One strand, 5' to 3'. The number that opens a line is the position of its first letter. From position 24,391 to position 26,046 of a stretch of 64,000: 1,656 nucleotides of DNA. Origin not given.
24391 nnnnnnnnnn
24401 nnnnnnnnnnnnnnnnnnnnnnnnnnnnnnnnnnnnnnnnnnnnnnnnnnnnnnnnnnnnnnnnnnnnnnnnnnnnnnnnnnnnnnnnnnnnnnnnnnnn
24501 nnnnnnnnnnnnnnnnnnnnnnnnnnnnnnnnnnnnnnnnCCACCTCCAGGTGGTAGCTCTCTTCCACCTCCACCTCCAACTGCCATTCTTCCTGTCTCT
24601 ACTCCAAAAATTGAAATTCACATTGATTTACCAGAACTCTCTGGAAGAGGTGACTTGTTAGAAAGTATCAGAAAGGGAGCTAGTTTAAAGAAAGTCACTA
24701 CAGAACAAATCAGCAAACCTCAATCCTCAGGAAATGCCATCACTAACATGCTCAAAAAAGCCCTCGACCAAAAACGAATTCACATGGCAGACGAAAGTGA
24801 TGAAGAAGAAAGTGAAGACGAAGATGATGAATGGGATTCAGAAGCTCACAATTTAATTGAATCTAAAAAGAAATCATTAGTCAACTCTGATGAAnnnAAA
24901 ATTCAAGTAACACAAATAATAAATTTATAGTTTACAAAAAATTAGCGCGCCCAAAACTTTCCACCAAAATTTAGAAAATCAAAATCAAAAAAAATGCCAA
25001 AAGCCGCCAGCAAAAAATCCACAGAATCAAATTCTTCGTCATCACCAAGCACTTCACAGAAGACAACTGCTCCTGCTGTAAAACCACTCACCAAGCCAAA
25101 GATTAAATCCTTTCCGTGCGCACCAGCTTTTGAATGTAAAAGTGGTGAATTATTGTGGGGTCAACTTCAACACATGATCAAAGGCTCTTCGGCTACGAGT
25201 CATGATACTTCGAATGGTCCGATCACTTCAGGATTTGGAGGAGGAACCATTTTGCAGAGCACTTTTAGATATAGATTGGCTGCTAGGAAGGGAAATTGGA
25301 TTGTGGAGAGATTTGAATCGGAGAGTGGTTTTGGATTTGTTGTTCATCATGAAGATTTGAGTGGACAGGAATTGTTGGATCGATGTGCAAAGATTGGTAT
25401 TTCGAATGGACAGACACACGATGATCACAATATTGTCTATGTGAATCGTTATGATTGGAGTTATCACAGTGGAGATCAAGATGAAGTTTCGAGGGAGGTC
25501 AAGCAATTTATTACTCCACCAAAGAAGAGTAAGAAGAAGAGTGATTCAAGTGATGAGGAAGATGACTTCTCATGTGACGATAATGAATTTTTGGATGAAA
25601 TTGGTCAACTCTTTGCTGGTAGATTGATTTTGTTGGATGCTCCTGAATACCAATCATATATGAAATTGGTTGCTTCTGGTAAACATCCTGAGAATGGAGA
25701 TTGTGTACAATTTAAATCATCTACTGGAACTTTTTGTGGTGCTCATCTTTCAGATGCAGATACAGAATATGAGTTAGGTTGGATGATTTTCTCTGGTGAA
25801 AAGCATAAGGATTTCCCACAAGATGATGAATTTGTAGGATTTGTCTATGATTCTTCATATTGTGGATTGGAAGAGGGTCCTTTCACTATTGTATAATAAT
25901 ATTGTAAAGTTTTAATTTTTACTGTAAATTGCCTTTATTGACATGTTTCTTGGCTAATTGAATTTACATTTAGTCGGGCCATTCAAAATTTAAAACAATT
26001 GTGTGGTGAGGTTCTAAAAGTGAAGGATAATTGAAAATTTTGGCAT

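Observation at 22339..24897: A WASP-family protein has an unusual architecture, with a CRIB-like motif and VCA-like tail but a 400-aa E/K-rich coiled coil and no WH1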

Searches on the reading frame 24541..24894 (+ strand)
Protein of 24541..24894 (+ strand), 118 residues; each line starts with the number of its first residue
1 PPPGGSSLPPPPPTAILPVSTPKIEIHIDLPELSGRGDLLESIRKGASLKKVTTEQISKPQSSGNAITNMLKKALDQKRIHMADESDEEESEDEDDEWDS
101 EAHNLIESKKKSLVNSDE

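Call 15: search_solved_structures(query=window:24541-24894:+, max_evalue=10, show_alignments=5)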
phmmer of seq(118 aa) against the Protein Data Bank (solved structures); distinct sequences matched with E-value up to 10: 14.
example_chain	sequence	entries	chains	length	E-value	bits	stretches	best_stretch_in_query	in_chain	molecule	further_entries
3m3n_W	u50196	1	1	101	1.4e-06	32.1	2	33-63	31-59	Neural Wiskott-Aldrich syndrome protein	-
4n78_D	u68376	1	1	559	4.6e-06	30.4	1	3-98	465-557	Wiskott-Aldrich syndrome protein family member 1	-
2vcp_D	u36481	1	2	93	0.00054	23.7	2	33-64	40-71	NEURAL WISKOTT-ALDRICH SYNDROME PROTEIN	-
6uhc_H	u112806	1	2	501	0.00057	23.6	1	33-99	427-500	Neural Wiskott-Aldrich syndrome protein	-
3mn7_S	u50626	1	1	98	0.0043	20.8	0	32-52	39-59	Spire DDD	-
7t5q_I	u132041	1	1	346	0.012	19.3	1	41-99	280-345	F-actin-capping protein subunit alpha-1/Actin nucleation-promoting factor WASL chimera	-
3ue5_B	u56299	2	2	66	0.062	17.1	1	32-56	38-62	Protein spire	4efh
3p8c_D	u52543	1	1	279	0.085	16.6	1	30-98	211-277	Wiskott-Aldrich syndrome protein family member 1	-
7usc_C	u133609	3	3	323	0.11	16.3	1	30-98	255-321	Wiskott-Aldrich syndrome protein family member 1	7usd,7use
2d1k_C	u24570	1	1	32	0.18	15.6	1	37-62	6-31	Metastasis suppressor protein 1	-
7t5q_J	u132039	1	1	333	0.41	14.4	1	44-99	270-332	F-actin-capping protein subunit beta/Actin nucleation-promoting factor WASL chimera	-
9dlz_H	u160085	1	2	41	0.78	13.5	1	72-99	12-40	WASP like actin nucleation promoting factor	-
9qhr_A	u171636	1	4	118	1.4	12.8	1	29-109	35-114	Chromatin structure-remodeling complex subunit RSC1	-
9dlx_H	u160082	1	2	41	2.4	11.9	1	73-99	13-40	Actin nucleation-promoting factor WASL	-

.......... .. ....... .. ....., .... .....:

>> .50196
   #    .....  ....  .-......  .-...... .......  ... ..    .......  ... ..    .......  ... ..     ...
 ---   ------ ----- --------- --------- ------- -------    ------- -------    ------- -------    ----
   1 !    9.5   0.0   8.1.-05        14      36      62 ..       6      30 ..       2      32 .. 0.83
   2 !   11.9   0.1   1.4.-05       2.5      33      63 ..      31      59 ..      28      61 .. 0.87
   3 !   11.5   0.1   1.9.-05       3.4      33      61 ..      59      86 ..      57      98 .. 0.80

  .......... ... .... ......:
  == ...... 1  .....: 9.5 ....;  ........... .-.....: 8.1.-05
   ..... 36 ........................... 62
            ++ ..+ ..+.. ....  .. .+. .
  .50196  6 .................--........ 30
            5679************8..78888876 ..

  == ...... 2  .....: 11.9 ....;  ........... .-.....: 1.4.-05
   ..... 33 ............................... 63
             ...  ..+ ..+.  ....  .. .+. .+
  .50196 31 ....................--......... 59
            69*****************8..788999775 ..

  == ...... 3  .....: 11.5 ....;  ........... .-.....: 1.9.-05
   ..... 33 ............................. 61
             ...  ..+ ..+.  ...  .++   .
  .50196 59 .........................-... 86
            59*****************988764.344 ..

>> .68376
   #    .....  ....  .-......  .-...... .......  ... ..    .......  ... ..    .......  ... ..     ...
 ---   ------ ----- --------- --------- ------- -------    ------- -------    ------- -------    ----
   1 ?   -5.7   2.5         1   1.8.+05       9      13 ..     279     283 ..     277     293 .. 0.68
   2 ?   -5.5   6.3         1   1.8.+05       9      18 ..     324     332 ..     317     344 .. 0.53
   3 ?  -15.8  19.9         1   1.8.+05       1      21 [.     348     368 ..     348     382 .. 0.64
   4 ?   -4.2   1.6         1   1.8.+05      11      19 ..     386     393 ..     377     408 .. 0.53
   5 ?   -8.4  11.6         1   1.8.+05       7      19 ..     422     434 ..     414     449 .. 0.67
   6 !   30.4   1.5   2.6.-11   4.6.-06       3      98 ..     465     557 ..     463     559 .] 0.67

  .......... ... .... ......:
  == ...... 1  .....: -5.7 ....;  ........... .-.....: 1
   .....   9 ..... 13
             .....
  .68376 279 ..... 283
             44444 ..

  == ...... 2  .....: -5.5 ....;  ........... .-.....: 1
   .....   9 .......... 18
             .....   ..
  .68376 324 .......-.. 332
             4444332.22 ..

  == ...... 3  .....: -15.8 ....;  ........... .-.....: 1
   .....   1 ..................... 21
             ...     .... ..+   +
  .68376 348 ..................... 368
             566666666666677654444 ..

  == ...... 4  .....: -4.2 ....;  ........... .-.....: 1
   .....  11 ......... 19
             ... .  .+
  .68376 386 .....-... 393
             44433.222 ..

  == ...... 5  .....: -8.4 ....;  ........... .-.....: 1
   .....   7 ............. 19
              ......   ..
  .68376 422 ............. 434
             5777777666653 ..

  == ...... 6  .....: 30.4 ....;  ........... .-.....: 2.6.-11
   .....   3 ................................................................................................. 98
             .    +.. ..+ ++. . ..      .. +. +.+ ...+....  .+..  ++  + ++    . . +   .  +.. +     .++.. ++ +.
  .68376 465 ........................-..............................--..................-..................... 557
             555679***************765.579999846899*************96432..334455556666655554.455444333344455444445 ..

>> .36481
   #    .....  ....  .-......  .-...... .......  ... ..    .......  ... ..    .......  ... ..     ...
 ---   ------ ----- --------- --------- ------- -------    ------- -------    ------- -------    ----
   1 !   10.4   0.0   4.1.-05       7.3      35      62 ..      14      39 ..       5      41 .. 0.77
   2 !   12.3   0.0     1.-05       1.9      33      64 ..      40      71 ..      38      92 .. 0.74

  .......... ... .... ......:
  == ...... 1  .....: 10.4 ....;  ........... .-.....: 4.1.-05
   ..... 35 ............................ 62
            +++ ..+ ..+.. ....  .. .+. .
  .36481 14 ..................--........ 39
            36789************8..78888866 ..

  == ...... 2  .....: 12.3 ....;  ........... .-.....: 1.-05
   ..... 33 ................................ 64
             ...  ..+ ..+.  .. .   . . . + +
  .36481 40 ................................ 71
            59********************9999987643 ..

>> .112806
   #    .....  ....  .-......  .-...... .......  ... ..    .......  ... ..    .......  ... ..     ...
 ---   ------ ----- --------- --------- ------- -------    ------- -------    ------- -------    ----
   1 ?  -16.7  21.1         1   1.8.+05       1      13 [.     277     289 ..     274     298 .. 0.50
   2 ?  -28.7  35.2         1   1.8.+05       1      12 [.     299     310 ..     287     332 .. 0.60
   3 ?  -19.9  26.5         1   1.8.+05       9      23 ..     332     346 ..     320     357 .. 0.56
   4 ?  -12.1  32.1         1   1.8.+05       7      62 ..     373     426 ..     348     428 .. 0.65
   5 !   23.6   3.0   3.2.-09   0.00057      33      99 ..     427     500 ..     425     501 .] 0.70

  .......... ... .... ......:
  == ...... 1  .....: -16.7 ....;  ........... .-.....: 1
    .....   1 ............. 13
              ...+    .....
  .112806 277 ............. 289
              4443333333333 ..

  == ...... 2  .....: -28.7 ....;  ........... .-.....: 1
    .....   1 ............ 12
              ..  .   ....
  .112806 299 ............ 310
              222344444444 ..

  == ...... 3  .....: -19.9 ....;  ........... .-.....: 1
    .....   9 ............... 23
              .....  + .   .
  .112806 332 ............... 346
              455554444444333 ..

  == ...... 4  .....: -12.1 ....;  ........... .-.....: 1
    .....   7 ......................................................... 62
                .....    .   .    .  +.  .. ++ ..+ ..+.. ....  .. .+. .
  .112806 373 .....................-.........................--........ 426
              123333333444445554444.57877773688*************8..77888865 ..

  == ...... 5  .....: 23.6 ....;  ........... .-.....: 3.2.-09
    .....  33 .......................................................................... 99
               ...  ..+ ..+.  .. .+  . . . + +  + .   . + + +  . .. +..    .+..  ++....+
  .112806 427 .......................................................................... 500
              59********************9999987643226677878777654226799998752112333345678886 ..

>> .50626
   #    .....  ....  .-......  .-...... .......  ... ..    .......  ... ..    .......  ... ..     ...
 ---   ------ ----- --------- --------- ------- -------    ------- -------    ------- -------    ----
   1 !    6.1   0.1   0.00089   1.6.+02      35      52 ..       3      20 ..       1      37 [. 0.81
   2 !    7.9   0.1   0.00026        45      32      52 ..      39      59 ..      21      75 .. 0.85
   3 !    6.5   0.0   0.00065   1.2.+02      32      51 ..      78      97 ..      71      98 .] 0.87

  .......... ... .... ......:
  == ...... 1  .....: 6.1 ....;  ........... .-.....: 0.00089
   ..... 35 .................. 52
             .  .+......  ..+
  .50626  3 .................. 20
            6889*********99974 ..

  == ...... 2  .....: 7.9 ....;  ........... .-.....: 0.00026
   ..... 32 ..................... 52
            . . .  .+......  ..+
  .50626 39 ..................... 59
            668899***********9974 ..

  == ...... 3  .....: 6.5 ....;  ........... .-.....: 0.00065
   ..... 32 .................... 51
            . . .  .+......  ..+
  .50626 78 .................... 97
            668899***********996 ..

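Call 18: find_homologous_proteins(query=window:24580-24894:+, max_evalue=0.01)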
Query seq(105 aa): 8 candidates shared short words with the query, none scored E <= 0.01.

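Call 23: search_protein_representatives(protein=window:24580-24894:+)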
Query: 105 residues. Proteins with E-value up to 0.001 (for the whole library): 37; up to 1e-10: 0; up to 1e-30: 0. The best 37 are listed.
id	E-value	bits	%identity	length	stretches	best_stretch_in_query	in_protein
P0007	1.7e-07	47.8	53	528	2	22-86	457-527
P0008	1.9e-07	47.6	42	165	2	22-86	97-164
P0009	4.2e-07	46.5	50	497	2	21-86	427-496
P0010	1.5e-06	44.7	44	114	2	21-86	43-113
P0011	2.2e-06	44.2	40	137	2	19-87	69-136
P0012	3.0e-06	43.8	41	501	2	18-86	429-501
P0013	4.1e-06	43.3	43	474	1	5-88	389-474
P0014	1.4e-05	41.6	41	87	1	12-88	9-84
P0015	1.4e-05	41.6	39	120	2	12-86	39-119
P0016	2.8e-05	40.6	40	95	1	21-87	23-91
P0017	3.5e-05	40.3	47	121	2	21-86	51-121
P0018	3.8e-05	40.2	40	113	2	22-86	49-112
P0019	4.7e-05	39.9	35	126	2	23-86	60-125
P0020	9.3e-05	39.0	34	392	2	9-86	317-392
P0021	1.0e-04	38.9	38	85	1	10-87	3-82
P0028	2.4e-04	37.7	44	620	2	20-88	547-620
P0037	4.3e-04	36.8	48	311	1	22-87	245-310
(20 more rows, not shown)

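Call 32: search_protein_families(library=pfam, alignment_id=A1, max_evalue=0.01)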
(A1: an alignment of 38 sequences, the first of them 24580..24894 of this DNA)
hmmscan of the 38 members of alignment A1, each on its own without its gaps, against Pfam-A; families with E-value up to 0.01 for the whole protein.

A. member 1, window:24580-24894:+ (105 aa): 1 family
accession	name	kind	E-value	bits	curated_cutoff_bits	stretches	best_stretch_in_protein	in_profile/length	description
PF02205.27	WH2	-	3e-08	33.5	23.1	1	21-41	3-23/28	WH2 motif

B. families by the number of members that match (of 38 scanned): 6 families
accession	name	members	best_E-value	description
PF02205.27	WH2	36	1.7e-18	WH2 motif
PF00568.29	WH1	9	4.3e-31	WH1 domain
PF00786.33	PBD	8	4.6e-18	P21-Rho-binding domain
PF22773.1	Myo1_CA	3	0.00071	Myosin-1, central acidic domain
PF00168.36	C2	1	0.00028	C2 domain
PF22429.2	HutF_N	1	0.0055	Formimidoylglutamate deiminase HutF, N-terminal domain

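Call 46: list_cluster_members(proteins=[P0007, P0008, P0009, P0010, P0011, P0012, P0013, P0020, P0028, P0037])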
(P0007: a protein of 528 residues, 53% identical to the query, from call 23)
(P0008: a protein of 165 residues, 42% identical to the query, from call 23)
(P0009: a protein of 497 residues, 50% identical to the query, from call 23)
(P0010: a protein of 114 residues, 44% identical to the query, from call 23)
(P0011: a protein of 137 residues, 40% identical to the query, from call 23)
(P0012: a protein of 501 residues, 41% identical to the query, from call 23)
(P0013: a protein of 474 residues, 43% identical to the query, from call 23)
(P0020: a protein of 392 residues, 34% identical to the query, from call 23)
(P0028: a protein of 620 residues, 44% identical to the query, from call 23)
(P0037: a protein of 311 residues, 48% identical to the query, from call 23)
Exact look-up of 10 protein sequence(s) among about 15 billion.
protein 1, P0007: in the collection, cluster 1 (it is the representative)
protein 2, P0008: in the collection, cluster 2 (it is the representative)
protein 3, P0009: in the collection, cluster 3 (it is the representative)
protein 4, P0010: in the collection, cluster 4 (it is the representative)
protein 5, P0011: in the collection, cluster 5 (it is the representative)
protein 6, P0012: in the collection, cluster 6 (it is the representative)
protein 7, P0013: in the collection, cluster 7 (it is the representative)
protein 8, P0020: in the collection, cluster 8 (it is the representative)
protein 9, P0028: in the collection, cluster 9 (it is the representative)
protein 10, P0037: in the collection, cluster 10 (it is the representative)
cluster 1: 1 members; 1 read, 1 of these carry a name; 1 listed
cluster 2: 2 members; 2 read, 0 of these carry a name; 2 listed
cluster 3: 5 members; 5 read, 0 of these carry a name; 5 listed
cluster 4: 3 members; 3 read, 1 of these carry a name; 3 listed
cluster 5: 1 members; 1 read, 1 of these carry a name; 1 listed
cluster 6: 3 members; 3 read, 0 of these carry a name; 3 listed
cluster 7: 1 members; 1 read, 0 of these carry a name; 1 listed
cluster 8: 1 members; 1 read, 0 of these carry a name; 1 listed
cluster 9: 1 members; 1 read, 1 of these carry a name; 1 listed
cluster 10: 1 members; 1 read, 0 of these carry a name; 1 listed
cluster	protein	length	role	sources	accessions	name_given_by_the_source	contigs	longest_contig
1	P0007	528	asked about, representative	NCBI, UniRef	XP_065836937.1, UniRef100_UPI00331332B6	actin nucleation-promoting factor WASL-like [Oscarella lobularis] | actin nucleation-promoting factor WASL-like n=1 Tax=Oscarella lobularis TaxID=121494 ...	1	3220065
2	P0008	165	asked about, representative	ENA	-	-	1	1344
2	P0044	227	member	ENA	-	-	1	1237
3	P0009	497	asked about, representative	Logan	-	-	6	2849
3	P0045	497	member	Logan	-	-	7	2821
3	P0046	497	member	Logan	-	-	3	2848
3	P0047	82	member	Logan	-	-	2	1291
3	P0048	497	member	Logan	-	-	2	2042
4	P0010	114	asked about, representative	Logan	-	-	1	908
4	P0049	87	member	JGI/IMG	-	Wiskott-Aldrich syndrome protein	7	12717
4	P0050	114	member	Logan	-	-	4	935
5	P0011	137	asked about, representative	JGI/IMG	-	hypothetical protein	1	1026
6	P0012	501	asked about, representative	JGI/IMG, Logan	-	-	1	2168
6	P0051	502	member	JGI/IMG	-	-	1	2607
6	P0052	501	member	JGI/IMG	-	-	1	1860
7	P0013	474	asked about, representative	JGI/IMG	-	-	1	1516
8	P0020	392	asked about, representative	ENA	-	-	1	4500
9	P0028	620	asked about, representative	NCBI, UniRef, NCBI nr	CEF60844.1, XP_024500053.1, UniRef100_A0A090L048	WASp [Strongyloides ratti] | WASp n=1 Tax=Strongyloides ratti TaxID=34506 RepID=A0A090L048_STRRB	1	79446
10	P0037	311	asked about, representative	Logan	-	-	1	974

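Call 68: find_related_loci(query=window:24580-24894:+, collection=metagenome_contigs, flank=4000)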
Query window:24580-24894:+ (105 aa) in metagenome_contigs; peptide patterns used: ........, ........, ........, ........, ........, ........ (x = any residue, [..] = any of these).
537 stretches matched a pattern, but none encodes a relative of the query by tblastn (E <= 1e-3).

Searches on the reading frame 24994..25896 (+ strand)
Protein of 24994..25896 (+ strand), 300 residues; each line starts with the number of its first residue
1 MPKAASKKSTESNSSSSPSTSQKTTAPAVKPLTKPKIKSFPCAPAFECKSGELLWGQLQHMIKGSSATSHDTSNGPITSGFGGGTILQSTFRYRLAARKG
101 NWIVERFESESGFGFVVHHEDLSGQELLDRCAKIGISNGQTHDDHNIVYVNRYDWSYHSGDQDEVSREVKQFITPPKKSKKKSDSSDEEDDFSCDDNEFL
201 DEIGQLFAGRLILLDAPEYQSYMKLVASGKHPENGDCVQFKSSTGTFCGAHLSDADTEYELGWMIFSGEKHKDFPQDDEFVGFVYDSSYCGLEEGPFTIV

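Call 7: find_encoding_contigs(protein=window:24994-25896:+, flank=6000, max_places=4)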
Protein window:24994-25896:+ (300 aa): no gene with exactly this product is on record in the collection.

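Call 44: search_protein_families(library=pfam, proteins=[window:24994-25893:+], max_evalue=0.001)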
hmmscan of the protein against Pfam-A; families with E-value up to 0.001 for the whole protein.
window:24994-25893:+ (300 aa): 0 families
